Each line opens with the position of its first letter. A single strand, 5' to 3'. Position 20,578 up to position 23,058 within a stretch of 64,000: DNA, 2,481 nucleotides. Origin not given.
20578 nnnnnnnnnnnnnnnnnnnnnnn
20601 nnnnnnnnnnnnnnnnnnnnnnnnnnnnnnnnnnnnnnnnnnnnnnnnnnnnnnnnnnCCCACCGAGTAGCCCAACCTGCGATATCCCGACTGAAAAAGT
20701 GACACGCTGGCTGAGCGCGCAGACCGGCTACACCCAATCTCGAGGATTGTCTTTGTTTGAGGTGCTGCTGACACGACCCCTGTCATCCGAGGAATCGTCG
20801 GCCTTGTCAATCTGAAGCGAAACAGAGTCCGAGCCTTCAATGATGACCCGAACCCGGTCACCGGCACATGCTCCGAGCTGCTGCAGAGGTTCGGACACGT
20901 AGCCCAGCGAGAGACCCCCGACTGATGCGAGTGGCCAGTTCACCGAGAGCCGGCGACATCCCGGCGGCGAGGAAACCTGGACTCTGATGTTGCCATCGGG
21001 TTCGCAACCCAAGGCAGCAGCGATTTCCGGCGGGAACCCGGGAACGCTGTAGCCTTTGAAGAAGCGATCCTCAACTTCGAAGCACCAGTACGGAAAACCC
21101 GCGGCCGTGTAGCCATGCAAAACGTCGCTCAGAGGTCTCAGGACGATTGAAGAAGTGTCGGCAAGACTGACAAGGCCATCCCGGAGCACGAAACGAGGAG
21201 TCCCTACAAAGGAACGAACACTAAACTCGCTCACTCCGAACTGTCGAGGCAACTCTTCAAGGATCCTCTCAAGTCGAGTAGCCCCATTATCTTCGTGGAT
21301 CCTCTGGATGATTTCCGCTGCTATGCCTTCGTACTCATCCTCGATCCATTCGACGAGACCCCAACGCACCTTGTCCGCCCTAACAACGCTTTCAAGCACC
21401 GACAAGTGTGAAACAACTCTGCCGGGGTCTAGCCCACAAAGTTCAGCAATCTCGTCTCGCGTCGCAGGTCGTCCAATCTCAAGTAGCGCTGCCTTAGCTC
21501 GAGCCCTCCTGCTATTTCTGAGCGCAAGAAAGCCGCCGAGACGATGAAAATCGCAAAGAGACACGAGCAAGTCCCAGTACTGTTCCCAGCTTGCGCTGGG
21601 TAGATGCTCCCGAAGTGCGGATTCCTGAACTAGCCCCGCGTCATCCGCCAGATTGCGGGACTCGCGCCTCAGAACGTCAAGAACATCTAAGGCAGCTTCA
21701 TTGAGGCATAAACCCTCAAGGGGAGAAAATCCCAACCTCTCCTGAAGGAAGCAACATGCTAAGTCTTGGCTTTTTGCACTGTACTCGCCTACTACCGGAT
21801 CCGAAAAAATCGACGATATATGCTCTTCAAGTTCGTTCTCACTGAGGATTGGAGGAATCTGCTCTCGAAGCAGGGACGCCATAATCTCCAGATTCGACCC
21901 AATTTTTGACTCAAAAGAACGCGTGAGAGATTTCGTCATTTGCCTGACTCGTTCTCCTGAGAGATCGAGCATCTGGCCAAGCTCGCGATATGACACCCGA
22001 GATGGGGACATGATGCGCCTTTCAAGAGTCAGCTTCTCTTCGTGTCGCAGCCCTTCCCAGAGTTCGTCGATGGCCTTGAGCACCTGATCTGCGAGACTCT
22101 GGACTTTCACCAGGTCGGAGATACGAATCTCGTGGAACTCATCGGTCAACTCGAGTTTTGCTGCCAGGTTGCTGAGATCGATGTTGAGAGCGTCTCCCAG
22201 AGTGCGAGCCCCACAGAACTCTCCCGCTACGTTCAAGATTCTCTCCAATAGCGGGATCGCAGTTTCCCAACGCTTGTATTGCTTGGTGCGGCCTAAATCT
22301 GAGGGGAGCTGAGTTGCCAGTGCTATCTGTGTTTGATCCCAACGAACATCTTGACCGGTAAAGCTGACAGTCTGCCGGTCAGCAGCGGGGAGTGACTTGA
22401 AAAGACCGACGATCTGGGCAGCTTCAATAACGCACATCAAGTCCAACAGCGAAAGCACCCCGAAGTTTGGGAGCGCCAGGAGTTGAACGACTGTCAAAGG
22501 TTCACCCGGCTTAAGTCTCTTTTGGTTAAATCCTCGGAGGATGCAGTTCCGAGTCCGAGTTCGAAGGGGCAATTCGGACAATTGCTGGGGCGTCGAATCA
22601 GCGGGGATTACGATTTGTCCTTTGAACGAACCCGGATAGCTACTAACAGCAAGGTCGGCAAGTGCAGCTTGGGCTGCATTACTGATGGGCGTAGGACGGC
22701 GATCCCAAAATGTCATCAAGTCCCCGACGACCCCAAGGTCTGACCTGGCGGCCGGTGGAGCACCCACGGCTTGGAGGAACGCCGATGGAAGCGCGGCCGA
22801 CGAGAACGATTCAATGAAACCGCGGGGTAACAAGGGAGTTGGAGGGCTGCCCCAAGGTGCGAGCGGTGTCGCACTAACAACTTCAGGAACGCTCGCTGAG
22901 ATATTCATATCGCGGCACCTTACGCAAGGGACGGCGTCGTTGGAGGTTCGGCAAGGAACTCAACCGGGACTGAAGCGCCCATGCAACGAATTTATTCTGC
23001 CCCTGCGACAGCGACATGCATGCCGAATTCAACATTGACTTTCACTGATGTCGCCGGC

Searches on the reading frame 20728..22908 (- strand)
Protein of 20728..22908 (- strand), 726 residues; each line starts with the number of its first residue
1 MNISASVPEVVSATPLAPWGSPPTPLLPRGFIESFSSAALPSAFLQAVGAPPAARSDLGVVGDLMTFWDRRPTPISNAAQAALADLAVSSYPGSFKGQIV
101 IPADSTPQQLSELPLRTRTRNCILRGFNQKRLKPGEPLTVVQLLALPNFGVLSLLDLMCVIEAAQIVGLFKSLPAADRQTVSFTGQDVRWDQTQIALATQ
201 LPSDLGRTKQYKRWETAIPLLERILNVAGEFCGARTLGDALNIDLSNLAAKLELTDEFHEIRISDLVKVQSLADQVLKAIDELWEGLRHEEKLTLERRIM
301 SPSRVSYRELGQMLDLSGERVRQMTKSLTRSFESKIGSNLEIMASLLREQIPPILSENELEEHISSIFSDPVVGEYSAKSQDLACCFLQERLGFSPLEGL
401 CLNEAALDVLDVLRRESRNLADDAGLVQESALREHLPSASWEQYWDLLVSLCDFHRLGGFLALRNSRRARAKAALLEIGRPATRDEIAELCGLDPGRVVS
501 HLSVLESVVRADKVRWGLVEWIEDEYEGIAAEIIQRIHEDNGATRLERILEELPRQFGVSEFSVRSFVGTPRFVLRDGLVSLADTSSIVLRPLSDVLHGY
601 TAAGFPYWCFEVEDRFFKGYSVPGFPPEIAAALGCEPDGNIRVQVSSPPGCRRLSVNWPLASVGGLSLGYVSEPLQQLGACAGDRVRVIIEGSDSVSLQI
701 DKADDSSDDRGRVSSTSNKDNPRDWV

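Call 9: search_protein_families(library=pfam, proteins=[window:20728-22908:-], max_evalue=0.01)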
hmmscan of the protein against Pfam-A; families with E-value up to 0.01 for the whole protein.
window:20728-22908:- (726 aa): 2 families
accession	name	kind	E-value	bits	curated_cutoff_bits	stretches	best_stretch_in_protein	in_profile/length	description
PF13412.12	HTH_24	-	0.001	19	21.9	0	303-330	16-43/48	Winged helix-turn-helix DNA-binding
PF04545.22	Sigma70_r4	-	0.0018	18.2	24.1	0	305-325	21-41/50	Sigma-70, region 4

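Call 10: find_encoding_contigs(protein=window:20728-22908:-, flank=8000, max_places=10)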
Protein window:20728-22908:- (726 aa): no gene with exactly this product is on record in the collection.

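Call 23: search_protein_families(library=padloc, proteins=[window:20728-22908:-], max_evalue=0.001)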
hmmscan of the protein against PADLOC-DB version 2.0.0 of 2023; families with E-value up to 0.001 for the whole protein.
window:20728-22908:- (726 aa): 0 families

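Call 24: search_protein_families(library=ncbifam, proteins=[window:20728-22908:-], max_evalue=0.001)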
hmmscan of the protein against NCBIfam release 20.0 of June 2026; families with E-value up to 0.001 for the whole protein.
window:20728-22908:- (726 aa): 0 families

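Call 46: find_homologous_proteins(query=window:20728-22908:-, max_evalue=0.00001)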
Query window:20728-22908:- (726 aa): 66 proteins with E <= 0.00001 among 8000 candidates.
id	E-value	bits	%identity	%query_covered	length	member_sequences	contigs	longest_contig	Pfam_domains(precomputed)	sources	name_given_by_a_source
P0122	0.0e+0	1624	100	100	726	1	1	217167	-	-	-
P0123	3.1e-207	708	47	97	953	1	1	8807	PF04545.23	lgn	-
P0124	2.0e-205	702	49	98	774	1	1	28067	PF04545.23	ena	-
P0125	3.1e-201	688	50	97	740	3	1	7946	PF04545.23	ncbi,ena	-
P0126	2.5e-198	679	48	97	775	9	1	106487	PF04545.23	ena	-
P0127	3.8e-195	668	48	96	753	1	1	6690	PF04545.23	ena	-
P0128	9.1e-192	657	49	95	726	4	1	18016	PF04545.23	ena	-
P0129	6.1e-180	618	45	95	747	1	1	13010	PF04545.23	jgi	jgi:hypothetical protein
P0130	1.7e-177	610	40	95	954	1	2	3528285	PF04545.23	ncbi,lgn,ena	-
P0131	1.6e-175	603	44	95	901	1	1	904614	-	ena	-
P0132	5.7e-172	592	43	95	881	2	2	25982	-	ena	-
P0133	4.5e-171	589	44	95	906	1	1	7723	-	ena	-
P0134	5.2e-171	589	51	83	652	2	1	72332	PF04545.23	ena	-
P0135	1.1e-170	587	46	94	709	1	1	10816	PF04545.23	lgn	-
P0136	2.4e-167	576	43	95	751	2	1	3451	PF04545.23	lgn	-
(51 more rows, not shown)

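Call 47: find_encoding_contigs(protein=P0126, flank=7000, max_places=3)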
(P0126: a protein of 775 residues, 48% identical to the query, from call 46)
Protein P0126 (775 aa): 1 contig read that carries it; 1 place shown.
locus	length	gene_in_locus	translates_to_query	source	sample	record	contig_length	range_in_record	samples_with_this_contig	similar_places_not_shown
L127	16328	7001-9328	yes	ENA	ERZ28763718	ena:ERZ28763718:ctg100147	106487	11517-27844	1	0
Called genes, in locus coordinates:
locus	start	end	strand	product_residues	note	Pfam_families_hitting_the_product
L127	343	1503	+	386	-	PF00266:Aminotran_5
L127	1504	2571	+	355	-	PF13182:DUF4007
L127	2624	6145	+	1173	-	-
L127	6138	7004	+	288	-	PF01507:PAPS_reduct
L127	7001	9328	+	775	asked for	PF04545:Sigma70_r4 (weak)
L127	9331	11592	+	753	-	PF04851:ResIII, PF00270:DEAD, PF00271:Helicase_C (weak)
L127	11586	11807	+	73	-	-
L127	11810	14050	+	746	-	PF02463:SMC_N (faint), PF13476:AAA_23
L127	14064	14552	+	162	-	-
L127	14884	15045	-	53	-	-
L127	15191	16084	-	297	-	-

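Call 48: find_encoding_contigs(protein=P0130, flank=7000, max_places=3)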
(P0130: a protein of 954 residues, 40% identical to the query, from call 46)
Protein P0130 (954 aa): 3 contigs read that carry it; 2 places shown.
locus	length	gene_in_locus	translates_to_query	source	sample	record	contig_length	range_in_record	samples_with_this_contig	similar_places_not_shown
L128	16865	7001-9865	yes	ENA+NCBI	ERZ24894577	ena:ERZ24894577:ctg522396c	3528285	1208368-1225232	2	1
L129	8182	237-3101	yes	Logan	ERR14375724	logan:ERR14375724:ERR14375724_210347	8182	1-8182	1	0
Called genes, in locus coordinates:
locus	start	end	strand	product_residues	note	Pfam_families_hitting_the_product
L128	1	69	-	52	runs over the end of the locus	-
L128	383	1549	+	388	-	PF00266:Aminotran_5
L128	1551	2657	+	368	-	PF13182:DUF4007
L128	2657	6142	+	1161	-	-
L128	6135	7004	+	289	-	PF01507:PAPS_reduct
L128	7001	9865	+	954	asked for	PF04545:Sigma70_r4 (weak)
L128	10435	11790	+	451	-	PF14072:DndB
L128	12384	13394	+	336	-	PF00176:SNF2-rel_dom, PF00271:Helicase_C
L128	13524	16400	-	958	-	PF13091:PLDc_2 (weak), PF00270:DEAD, PF04851:ResIII, PF00271:Helicase_C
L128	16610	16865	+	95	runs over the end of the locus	-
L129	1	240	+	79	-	?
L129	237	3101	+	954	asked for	PF04545:Sigma70_r4 (weak)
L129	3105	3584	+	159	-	PF01541:GIY-YIG (faint)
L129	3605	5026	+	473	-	PF14072:DndB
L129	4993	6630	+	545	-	PF00270:DEAD (weak), PF04851:ResIII, PF00176:SNF2-rel_dom, PF00271:Helicase_C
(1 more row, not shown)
